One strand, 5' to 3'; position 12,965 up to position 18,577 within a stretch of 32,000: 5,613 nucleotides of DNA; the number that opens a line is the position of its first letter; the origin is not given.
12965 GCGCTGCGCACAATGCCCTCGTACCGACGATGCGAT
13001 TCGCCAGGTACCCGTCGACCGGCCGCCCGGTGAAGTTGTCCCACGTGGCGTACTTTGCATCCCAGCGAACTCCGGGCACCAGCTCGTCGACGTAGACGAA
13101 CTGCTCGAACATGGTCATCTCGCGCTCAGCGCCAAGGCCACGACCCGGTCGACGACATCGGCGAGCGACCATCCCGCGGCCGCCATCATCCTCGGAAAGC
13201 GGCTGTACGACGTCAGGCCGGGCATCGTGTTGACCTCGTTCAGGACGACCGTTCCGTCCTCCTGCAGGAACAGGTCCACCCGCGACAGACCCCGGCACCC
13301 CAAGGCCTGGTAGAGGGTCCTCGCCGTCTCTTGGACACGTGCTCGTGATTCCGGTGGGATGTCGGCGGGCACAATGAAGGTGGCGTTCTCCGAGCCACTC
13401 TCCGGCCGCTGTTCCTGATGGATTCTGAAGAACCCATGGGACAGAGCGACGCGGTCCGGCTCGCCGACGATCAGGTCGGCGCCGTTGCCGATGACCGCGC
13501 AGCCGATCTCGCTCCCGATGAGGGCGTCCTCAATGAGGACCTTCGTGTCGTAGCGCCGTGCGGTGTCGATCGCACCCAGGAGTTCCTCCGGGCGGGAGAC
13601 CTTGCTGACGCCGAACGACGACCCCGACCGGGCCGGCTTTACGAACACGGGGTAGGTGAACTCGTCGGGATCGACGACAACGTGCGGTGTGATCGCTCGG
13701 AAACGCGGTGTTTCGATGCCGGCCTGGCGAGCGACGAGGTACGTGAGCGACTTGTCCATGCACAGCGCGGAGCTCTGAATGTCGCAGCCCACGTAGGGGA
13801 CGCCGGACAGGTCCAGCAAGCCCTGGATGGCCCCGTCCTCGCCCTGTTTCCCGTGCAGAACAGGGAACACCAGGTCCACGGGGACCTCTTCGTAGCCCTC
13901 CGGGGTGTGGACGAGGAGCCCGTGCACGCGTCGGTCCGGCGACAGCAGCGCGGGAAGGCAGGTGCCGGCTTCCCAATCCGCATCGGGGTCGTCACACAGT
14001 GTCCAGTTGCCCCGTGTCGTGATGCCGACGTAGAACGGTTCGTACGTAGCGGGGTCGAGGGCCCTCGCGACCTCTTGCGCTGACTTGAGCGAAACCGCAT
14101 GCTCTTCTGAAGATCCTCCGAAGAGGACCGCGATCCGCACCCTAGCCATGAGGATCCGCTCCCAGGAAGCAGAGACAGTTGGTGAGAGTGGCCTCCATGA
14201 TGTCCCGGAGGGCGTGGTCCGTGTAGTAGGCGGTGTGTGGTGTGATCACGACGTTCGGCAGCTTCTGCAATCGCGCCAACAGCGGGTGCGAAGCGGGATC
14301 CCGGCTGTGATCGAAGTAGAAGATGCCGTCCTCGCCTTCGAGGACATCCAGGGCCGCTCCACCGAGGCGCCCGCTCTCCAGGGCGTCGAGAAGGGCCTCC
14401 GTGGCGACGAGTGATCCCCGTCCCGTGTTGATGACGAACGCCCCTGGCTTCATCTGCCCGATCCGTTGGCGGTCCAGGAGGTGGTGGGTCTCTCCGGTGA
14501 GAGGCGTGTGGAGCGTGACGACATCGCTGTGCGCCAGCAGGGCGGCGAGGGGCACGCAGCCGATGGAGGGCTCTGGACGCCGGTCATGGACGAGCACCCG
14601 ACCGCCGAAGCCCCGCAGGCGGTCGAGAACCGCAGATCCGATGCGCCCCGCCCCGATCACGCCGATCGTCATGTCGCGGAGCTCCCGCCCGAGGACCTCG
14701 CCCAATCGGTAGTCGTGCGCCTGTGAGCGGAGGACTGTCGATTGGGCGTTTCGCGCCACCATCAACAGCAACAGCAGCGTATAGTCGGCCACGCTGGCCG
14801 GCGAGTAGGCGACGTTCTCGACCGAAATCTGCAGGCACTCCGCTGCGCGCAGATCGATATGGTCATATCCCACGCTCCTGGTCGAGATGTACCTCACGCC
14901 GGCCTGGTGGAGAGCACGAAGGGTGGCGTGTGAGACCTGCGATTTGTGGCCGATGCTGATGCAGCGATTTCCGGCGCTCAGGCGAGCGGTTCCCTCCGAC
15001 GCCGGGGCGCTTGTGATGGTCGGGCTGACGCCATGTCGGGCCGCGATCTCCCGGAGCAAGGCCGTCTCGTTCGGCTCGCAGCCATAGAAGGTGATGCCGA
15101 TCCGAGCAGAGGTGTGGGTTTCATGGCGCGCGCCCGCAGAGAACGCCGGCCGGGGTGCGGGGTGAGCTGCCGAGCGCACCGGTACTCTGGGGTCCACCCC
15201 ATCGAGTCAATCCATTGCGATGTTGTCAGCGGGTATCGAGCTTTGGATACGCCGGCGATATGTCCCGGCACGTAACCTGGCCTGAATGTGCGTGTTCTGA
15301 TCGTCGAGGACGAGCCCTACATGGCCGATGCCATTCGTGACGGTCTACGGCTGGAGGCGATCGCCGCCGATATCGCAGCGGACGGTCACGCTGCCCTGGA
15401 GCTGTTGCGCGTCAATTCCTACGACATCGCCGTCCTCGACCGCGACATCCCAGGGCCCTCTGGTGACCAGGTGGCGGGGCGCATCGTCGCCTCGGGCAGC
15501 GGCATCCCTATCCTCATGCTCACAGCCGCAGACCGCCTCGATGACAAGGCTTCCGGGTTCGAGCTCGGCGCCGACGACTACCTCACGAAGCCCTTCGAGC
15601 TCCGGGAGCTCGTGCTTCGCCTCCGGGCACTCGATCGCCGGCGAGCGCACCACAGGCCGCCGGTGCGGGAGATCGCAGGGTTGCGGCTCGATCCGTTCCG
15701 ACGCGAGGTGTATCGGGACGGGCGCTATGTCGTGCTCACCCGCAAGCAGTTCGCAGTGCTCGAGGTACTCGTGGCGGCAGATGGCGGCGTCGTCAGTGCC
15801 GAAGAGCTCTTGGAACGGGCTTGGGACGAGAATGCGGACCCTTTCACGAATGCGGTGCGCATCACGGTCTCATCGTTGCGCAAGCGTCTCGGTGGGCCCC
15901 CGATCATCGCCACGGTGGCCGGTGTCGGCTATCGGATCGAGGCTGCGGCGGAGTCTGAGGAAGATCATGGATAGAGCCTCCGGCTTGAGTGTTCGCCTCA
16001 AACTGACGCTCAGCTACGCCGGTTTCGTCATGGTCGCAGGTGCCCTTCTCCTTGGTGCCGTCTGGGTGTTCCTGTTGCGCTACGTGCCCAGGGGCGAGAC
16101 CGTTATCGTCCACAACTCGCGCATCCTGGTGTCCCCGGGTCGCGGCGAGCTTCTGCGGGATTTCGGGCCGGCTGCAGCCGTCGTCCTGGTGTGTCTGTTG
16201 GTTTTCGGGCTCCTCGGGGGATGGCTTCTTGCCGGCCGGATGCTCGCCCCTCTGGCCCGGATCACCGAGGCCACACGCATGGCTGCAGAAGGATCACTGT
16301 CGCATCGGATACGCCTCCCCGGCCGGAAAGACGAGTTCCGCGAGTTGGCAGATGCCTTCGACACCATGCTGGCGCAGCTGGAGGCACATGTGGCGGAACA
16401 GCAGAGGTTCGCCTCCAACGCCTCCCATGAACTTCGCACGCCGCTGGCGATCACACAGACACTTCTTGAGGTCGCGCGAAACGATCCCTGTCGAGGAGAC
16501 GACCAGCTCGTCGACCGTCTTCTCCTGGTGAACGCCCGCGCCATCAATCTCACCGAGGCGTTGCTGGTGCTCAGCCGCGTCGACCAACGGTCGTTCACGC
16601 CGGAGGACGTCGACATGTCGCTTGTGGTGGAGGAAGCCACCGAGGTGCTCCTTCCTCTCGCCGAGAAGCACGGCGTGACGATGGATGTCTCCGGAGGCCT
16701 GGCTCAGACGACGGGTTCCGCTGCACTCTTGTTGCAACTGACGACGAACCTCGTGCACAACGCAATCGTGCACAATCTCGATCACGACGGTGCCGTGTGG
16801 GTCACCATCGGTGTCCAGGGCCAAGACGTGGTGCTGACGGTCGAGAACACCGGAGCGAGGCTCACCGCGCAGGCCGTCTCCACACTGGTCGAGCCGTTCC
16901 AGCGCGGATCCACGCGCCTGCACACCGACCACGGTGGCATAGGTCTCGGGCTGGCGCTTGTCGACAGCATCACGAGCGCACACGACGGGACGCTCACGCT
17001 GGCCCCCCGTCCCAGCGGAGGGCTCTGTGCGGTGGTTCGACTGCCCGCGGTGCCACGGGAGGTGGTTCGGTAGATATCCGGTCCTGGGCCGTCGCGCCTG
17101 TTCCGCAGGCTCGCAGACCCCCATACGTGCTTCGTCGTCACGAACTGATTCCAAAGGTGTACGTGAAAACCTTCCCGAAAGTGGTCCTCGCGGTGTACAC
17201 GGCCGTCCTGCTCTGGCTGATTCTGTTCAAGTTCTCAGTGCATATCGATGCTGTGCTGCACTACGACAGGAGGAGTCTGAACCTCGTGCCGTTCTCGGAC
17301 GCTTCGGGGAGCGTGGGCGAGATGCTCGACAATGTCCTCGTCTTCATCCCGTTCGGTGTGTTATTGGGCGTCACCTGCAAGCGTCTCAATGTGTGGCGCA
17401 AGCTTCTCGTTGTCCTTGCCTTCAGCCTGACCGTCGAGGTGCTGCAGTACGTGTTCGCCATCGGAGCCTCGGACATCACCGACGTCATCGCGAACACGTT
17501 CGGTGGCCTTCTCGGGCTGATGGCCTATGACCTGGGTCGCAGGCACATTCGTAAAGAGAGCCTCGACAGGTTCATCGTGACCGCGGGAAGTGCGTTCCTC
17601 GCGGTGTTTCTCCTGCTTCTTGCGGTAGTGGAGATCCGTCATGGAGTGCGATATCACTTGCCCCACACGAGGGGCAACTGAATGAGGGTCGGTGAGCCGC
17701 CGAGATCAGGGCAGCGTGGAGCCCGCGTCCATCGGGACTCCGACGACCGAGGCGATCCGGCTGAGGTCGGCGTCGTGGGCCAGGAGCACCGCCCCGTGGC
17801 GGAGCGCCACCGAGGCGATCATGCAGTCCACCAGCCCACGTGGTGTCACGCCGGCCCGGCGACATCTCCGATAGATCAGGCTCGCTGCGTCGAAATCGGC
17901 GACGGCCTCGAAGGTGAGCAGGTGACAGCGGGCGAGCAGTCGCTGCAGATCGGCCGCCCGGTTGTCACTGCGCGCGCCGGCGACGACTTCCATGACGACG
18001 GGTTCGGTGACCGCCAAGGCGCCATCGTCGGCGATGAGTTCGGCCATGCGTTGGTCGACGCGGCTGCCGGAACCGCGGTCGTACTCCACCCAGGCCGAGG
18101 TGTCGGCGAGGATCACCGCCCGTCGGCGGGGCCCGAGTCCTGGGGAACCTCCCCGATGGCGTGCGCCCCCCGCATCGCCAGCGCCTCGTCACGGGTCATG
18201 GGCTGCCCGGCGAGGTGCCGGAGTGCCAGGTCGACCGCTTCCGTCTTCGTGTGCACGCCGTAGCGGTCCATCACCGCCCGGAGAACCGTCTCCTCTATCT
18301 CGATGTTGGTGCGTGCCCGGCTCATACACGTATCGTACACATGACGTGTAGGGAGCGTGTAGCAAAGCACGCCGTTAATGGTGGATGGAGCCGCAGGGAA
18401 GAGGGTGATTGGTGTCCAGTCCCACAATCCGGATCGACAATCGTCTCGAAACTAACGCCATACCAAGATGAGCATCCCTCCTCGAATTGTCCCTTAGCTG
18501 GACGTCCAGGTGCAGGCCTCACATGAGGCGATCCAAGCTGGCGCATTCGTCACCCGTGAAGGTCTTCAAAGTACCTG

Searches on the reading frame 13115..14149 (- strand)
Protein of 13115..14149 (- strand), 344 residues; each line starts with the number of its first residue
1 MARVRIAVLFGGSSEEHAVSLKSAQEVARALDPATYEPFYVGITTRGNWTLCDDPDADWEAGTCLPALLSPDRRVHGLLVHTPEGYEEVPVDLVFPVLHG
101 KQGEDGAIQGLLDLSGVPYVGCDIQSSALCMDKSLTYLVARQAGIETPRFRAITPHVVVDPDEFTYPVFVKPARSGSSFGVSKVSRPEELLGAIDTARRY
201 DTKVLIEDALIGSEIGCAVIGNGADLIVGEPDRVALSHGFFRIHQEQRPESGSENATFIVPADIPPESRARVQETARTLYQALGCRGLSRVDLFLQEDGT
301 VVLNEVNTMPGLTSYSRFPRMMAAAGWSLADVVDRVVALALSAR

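Call 13: search_protein_families(library=pfam, proteins=[window:13115-14149:-], max_evalue=0.001)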
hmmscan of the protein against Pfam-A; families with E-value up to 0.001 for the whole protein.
window:13115-14149:- (344 aa): 5 families
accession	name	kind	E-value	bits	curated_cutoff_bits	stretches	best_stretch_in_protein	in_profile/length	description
PF07478.18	Dala_Dala_lig_C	-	5.5e-58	196.3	24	1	143-337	5-203/204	D-ala D-ala ligase C-terminus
PF01820.27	Dala_Dala_lig_N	-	6.6e-33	114.2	34.6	1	5-122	1-121/121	D-ala D-ala ligase N-terminus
PF02222.28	ATP-grasp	-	1e-09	38.8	27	1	140-307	3-160/179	ATP-grasp domain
PF13535.11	ATP-grasp_4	-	7e-07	29.4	27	1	165-309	2-151/160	ATP-grasp domain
PF02655.19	ATP-grasp_3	-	8.9e-06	26.3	23.2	1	130-307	1-154/160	ATP-grasp domain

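Call 58: find_homologous_proteins(query=window:13115-14149:-, max_evalue=1e-60)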
Query window:13115-14149:- (344 aa): 7109 proteins with E <= 1e-60 among 8000 candidates; the best 120 are listed.
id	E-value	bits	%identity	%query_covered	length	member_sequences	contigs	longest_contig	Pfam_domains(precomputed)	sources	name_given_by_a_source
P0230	1.6e-225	766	99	100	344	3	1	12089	PF01820.28,PF13535.12,PF02222.28,PF02655.20,PF07478.19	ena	-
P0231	3.0e-187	640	84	100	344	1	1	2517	PF01820.28,PF13535.12,PF02222.28,PF07478.19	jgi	jgi:D-alanine--(R)-lactate ligase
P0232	2.8e-184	630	81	99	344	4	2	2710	PF01820.28,PF13535.12,PF02222.28,PF02655.20,PF07478.19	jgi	jgi:D-alanine--(R)-lactate ligase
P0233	7.6e-183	626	82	99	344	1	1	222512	PF01820.28,PF13535.12,PF02222.28,PF02655.20,PF07478.19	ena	-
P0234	8.1e-183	625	81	99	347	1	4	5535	PF01820.28,PF13535.12,PF02222.28,PF07478.19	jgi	jgi:D-alanine---(R)-lactate ligase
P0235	1.4e-182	625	66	100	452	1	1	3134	PF01820.28,PF13535.12,PF02222.28,PF02655.20,PF07478.19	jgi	jgi:D-alanine---(R)-lactate ligase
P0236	1.3e-181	622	82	99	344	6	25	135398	PF01820.28,PF13535.12,PF02222.28,PF07478.19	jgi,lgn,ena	jgi:D-alanine--(R)-lactate ligase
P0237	2.1e-180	618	80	99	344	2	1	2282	PF01820.28,PF13535.12,PF02222.28,PF07478.19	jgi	jgi:D-alanine---(R)-lactate ligase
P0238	2.2e-180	618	81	100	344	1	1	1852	PF01820.28,PF02222.28,PF07478.19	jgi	jgi:D-alanine--(R)-lactate ligase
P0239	6.8e-180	616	80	99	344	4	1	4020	PF01820.28,PF13535.12,PF02222.28,PF07478.19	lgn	-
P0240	2.9e-179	614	80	100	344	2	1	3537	PF01820.28,PF13535.12,PF02222.28,PF02655.20,PF07478.19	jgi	jgi:D-alanine---(R)-lactate ligase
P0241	5.4e-179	613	81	99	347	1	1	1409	PF01820.28,PF02222.28,PF02655.20,PF07478.19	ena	-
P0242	1.1e-178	612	80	99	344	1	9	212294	PF01820.28,PF13535.12,PF02222.28,PF02655.20,PF07478.19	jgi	jgi:D-alanine--(R)-lactate ligase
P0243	1.7e-178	611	79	99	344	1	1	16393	PF01820.28,PF02222.28,PF02655.20,PF07478.19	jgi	jgi:D-alanine--(R)-lactate ligase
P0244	2.3e-178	611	80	99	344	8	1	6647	PF01820.28,PF02222.28,PF02655.20,PF07478.19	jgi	jgi:D-alanine---(R)-lactate ligase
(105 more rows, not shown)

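Call 59: find_encoding_contigs(protein=P0230, flank=10000, max_places=6)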
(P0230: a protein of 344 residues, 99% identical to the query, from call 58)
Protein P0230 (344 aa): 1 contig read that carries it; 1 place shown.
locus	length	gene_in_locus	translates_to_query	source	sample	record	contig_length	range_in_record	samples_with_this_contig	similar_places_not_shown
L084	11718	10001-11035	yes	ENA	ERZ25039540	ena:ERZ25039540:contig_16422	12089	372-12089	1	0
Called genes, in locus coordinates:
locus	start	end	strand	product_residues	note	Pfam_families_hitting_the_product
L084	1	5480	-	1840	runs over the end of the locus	-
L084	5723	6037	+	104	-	PF09957:VapB_antitoxin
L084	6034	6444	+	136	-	PF01850:PIN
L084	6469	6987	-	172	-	PF04892:VanZ-LLP1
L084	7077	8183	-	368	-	PF00672:HAMP, PF00512:HisKA, PF02518:HATPase_c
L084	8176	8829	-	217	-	PF00072:Response_reg, PF00486:Trans_reg_C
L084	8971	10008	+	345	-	PF00389:2-Hacid_dh, PF02826:2-Hacid_dh_C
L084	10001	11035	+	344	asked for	PF01820:Dala_Dala_lig_N, PF02222:ATP-grasp, PF02655:ATP-grasp_3 (faint), PF07478:Dala_Dala_lig_C, PF13535:ATP-grasp_4 (weak)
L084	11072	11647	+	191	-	PF01427:Peptidase_M15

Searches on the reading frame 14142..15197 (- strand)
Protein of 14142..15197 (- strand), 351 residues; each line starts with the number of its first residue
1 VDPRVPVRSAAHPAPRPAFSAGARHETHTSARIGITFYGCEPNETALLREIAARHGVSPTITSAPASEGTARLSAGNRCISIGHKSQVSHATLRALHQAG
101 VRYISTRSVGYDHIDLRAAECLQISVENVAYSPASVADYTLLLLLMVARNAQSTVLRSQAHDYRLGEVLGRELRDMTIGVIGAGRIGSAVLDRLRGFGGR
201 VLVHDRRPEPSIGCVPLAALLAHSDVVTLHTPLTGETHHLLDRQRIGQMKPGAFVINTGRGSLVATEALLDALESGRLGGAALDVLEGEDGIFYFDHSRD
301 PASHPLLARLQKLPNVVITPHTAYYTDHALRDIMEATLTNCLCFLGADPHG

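Call 13: search_protein_families(library=pfam, proteins=[window:14142-15197:-], max_evalue=0.001)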
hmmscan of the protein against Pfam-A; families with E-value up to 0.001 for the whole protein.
window:14142-15197:- (351 aa): 2 families
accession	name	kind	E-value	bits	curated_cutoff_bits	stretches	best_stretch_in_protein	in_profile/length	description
PF02826.25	2-Hacid_dh_C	-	1.4e-49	168.4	25.1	1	142-323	2-178/178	D-isomer specific 2-hydroxyacid dehydrogenase, NAD binding domain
PF00389.36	2-Hacid_dh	-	3.1e-16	59.7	24.6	1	42-345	9-124/134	D-isomer specific 2-hydroxyacid dehydrogenase, catalytic domain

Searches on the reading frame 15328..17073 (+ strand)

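Call 13: search_protein_families(library=pfam, proteins=[window:15328-17073:+], max_evalue=0.001)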
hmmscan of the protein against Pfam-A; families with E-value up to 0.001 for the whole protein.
window:15328-17073:+ (581 aa): 3 families
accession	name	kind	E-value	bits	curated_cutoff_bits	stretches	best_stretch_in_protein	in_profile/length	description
PF02518.31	HATPase_c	-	7.4e-18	65.5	26.4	1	466-574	4-109/111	Histidine kinase-, DNA gyrase B-, and HSP90-like ATPase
PF00672.30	HAMP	-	2.1e-12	47.6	25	1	300-353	1-53/53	HAMP domain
PF00512.31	HisKA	-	3.9e-08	33.6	26.9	1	358-420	2-65/66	His Kinase A (phospho-acceptor) domain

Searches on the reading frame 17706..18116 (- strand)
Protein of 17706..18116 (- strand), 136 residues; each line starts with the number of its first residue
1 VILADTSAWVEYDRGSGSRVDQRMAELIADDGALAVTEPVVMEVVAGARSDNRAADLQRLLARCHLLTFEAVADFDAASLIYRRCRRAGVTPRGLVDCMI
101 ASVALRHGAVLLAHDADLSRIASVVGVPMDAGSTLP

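Call 13: search_protein_families(library=pfam, proteins=[window:17706-18116:-], max_evalue=0.001)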
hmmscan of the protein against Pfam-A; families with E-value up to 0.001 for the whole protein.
window:17706-18116:- (136 aa): 1 family
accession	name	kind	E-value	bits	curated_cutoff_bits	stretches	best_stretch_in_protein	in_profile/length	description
PF01850.27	PIN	-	5.5e-15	56.5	23.6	1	2-122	1-118/120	PIN domain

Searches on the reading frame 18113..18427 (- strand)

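Call 13: search_protein_families(library=pfam, proteins=[window:18113-18427:-], max_evalue=0.001)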
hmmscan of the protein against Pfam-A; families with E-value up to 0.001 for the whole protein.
window:18113-18427:- (104 aa): 1 family
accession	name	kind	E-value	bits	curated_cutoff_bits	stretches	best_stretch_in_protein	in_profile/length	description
PF09957.15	VapB_antitoxin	-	4.7e-11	42.8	23.4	1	39-74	2-37/47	Bacterial antitoxin of type II TA system, VapB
